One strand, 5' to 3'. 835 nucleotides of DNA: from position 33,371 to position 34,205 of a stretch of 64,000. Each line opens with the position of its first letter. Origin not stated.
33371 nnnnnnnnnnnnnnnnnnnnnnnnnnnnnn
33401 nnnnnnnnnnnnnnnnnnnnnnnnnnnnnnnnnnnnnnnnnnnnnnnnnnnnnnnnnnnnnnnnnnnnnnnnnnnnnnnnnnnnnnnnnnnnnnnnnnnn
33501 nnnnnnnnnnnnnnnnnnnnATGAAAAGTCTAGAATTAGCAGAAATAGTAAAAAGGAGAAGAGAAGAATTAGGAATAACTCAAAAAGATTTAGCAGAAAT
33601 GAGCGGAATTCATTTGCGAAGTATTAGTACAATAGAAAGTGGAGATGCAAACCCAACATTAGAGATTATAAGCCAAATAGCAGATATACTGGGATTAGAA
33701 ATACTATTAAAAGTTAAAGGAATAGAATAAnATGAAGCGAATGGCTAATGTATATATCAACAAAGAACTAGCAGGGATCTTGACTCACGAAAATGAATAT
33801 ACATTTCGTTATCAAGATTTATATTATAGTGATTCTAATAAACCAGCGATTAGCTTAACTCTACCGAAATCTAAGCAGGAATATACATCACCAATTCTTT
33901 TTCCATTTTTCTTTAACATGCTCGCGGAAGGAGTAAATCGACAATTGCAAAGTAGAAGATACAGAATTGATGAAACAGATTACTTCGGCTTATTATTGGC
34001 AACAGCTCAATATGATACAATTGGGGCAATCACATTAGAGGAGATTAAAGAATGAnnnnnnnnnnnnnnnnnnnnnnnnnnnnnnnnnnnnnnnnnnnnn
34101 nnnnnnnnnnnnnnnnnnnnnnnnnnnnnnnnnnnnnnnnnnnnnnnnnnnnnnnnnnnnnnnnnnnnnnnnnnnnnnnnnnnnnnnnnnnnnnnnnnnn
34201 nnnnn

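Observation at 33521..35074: Tripartite HipBST-like toxin-antitoxin: XRE-HTH, a stand-alone HipA N-subdomain (HipS-like) and an N-truncated HipA kinase (HipT-like)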

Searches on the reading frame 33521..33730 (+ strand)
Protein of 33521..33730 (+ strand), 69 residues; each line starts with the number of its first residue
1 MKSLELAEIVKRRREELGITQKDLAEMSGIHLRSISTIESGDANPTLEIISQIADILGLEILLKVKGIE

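Call 3: search_protein_families(library=pfam, proteins=[window:33521-33730:+], max_evalue=0.1)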
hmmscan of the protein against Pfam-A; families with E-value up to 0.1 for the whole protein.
window:33521-33730:+ (69 aa): 12 families
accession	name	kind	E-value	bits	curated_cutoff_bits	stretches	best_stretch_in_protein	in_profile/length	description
PF01381.28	HTH_3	-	2.1e-16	60.2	23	1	10-61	1-52/55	Helix-turn-helix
PF13560.12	HTH_31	-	4.4e-10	40.1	27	1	5-59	1-56/64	Helix-turn-helix domain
PF12844.13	HTH_19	-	1.1e-08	35.3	30.2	1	10-60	4-54/64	Helix-turn-helix domain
PF13443.12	HTH_26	-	1.6e-06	28.7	22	1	14-60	6-53/63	Cro/C1-type HTH DNA-binding domain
PF13413.12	HTH_25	-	5.8e-05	23.3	24.6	1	11-43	3-35/62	Helix-turn-helix domain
PF13384.12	HTH_23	-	0.00079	19.6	24.6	1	6-36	7-35/50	Homeodomain-like domain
PF13545.12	HTH_Crp_2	-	0.0028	18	27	1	12-37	16-41/70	Crp-like helix-turn-helix domain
PF13744.12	HTH_37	-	0.0034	17.6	27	1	5-61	18-75/80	Helix-turn-helix domain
PF00157.23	Pou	-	0.0063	16.9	27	1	5-26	8-29/72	Pou domain - N-terminal to homeobox domain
PF15731.11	MqsA_antitoxin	-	0.0082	16.7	30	1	7-51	71-115/131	Antitoxin component of bacterial toxin-antitoxin system, MqsA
PF20432.4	Xre-like-HTH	-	0.018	15.7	25.8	1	9-37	14-42/63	Antitoxin Xre-like helix-turn-helix domain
PF07022.19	Phage_CI_repr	-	0.027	15.2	22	1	9-61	2-54/65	Bacteriophage CI repressor helix-turn-helix domain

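Call 4: search_protein_families(library=ncbifam, proteins=[window:33521-33730:+], max_evalue=0.1)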
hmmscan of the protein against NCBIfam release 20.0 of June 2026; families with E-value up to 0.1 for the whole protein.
window:33521-33730:+ (69 aa): 20 families
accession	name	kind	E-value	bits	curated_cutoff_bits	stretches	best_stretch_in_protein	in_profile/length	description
TIGR03070.1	couple_hipB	subfamily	2.1e-16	59.6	71.65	1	5-61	2-58/58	type II toxin-antitoxin system Y4mF family antitoxin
NF041951.1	phage_RstR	subfamily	1.4e-11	44.6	80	1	5-58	2-55/108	RstR family transcriptional repressor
NF010465.0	PRK13890.1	equivalog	8.3e-09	35.6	96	1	11-62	11-64/121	conjugal transfer protein TrbA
NF006015.0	PRK08154.1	subfamily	9.5e-09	34.8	204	1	5-61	30-86/314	anaerobic benzoate catabolism transcriptional regulator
TIGR00270.2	TIGR00270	equivalog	2.4e-08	33.9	110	1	7-65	77-135/159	multiprotein bridging factor aMBF1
NF007257.0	PRK09706.1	subfamily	7.6e-07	29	101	1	1-57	1-57/135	transcriptional repressor DicA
NF003162.0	PRK04140.1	equivalog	9e-07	28.2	263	1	8-65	129-186/317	transcriptional regulator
NF007408.0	PRK09943.1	equivalog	1e-05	25.2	211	1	9-60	11-62/185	HTH-type transcriptional regulator PuuR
TIGR03830.1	CxxCG_CxxCG_HTH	subfamily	2.4e-05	24.1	61.8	1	7-47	67-107/127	type II TA system antitoxin MqsA family protein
NF047948.1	male_kill_WMK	equivalog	0.00011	21.8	300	1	9-61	9-218/300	WO male-killing family protein Wmk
NF041493.1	MobT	equivalog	0.00014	20.8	600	1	11-57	2-48/383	MobT family relaxase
NF007271.0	PRK09726.1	equivalog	0.00021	21.2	79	1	5-63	12-70/88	type II toxin-antitoxin system antitoxin HipB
TIGR02607.1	antidote_HigA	equivalog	0.014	15.2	47.7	1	15-58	17-60/81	HigA family addiction module antitoxin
NF041575.1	antitoxPezA_Strep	equivalog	0.021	14.8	290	1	8-55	4-51/158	type II toxin-antitoxin system antitoxin PezA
TIGR02612.1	mob_myst_A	hypoth_equivalog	0.032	14.1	122.6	1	10-58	30-80/150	mobile mystery protein A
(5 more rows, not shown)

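Call 59: search_protein_families(library=padloc, proteins=[window:33521-33730:+], max_evalue=0.01)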
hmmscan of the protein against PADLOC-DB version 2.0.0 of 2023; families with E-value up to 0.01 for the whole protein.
window:33521-33730:+ (69 aa): 24 families
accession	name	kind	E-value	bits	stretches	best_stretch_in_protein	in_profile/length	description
PDLC02926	HTH_VI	-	3.9e-11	41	1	6-59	2-55/92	-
PDLC03953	RmrA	-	4.2e-07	27.5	1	5-59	5-59/373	-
PDLC03949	RmrA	-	7.8e-07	26.3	1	14-59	11-56/363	-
PDLC03954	RmrA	-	9.2e-07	26.1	1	10-63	15-68/380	-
PDLC03665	Control_protein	-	2.9e-06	25.4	1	9-60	12-64/77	control protein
PDLC03947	RmrA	-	3e-06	24.3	1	6-59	12-65/383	-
PDLC03952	RmrA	-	5.9e-06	23.4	1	11-59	28-76/395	-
PDLC04759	PDC-M64B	-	1.6e-05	23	1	2-64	23-85/135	-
PDLC04142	capH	-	2.1e-05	23.5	1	5-58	6-59/103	capH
PDLC04760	PDC-M64C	-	2.6e-05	22.5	1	4-62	25-83/93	-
PDLC03944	RmrA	-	3.3e-05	21.1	1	11-58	12-59/384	-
PDLC03671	Control_protein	-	3.8e-05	21.9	1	6-57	15-66/84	control protein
PDLC03951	RmrA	-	4.2e-05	20.7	1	10-60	13-63/400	-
PDLC03946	RmrA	-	7.1e-05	19.7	1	12-58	11-55/357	-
PDLC03668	Control_protein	-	8.8e-05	21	1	8-54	11-57/79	control protein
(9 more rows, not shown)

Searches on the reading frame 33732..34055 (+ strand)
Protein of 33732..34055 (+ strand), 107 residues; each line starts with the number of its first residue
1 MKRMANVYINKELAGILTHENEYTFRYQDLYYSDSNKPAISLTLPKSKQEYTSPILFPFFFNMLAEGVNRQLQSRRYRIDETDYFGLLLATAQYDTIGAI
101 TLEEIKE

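Call 3: search_protein_families(library=pfam, proteins=[window:33732-34055:+], max_evalue=0.1)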
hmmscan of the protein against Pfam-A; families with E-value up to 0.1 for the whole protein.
window:33732-34055:+ (107 aa): 1 family
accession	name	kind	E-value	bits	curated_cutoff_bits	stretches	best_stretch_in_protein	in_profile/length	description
PF13657.11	Couple_hipA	-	1.2e-19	71.1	22.5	1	6-102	2-98/99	HipA N-terminal domain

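Call 4: search_protein_families(library=ncbifam, proteins=[window:33732-34055:+], max_evalue=0.1)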
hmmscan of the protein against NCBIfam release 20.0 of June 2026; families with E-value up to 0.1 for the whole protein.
window:33732-34055:+ (107 aa): 1 family
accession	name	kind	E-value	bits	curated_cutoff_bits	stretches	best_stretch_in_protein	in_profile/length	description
TIGR03071.1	couple_hipA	domain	8.9e-27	93.2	27.8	1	5-102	2-100/101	HipA N-terminal domain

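Call 9: search_solved_structures(query=window:33732-34055:+, max_evalue=1, show_alignments=4)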
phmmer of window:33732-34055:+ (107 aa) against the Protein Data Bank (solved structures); distinct sequences matched with E-value up to 1: 12.
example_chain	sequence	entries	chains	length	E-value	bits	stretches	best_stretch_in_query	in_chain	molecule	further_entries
7vkb_B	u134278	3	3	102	1.8e-15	60.3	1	5-106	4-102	HipA (Persistence to inhibition of murein or DNA biosynthesis) | HipS(Lp)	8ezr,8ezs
7ab3_B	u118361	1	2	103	5.3e-09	39.5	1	3-101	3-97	Couple_hipA domain-containing protein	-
7ab4_B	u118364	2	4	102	8.3e-09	38.9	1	7-101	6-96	Couple_hipA domain-containing protein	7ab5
7czo_A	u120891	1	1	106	7.7e-08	35.8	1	3-106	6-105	Uncharacterized protein HI_0666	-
3fbr_A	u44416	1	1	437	0.00015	25.2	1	8-102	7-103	Serine/threonine-protein kinase toxin HipA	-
3tpb_A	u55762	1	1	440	0.00016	25.2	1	8-102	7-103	Serine/threonine-protein kinase HipA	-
3hzi_A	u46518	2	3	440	0.00016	25.2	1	8-102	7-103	Protein hipA | Serine/threonine-protein kinase HipA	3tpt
3tpd_A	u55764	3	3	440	0.00016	25.2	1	8-102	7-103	Serine/threonine-protein kinase HipA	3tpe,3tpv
3dnt_A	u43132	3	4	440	0.00016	25.2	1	8-102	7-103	Protein hipA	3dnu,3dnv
2wiu_A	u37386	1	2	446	0.00016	25.1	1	8-102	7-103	PROTEIN HIPA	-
5k98_A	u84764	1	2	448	0.00016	25.1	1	8-102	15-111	Serine/threonine-protein kinase HipA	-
4yg7_D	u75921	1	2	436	0.00017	25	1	8-102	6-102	Serine/threonine-protein kinase HipA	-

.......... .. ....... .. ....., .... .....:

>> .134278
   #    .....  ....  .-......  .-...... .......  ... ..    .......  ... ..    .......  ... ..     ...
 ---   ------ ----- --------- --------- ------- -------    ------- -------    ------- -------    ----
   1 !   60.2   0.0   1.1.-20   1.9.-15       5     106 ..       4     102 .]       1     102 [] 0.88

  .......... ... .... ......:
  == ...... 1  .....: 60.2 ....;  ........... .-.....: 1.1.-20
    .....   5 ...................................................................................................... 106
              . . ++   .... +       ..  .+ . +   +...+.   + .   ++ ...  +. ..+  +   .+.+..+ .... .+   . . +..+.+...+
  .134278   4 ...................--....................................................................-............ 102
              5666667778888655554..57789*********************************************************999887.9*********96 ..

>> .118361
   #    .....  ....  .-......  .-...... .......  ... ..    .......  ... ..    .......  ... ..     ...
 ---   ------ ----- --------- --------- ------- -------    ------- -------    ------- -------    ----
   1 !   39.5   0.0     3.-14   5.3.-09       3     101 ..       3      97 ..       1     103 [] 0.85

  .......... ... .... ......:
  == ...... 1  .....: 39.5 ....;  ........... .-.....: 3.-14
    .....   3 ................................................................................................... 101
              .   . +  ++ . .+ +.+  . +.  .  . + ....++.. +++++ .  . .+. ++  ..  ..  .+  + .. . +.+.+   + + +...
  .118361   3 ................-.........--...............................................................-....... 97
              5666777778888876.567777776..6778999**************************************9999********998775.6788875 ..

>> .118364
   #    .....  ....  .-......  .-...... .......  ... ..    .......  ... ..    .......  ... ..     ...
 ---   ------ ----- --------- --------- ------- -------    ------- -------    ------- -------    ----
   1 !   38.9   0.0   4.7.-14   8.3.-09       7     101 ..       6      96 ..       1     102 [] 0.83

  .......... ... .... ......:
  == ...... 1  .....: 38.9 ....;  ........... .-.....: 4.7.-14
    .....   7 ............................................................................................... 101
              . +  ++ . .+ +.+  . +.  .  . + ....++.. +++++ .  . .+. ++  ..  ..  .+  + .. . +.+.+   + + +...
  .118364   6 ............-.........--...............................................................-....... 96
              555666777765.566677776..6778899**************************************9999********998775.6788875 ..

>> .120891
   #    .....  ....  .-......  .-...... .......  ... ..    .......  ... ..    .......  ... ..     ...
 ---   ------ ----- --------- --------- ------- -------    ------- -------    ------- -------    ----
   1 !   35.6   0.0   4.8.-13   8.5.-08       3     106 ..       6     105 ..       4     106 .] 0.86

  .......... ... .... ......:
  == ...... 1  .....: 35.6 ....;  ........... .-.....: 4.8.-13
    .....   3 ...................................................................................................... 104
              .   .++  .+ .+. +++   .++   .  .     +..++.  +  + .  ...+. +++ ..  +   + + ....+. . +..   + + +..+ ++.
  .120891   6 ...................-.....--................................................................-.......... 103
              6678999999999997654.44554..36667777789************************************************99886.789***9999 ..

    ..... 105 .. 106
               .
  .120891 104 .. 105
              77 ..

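Call 59: search_protein_families(library=padloc, proteins=[window:33732-34055:+], max_evalue=0.01)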
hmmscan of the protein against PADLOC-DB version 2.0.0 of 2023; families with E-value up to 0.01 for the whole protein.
window:33732-34055:+ (107 aa): 3 families
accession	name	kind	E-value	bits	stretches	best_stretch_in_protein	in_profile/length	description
PDLC04349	PDC-M03B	-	4.3e-05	21.2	1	14-90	25-104/232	-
PDLC04347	PDC-M03B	-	0.00068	17.3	1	17-63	25-71/245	-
PDLC04348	PDC-M03B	-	0.0029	15.4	1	16-65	25-75/248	-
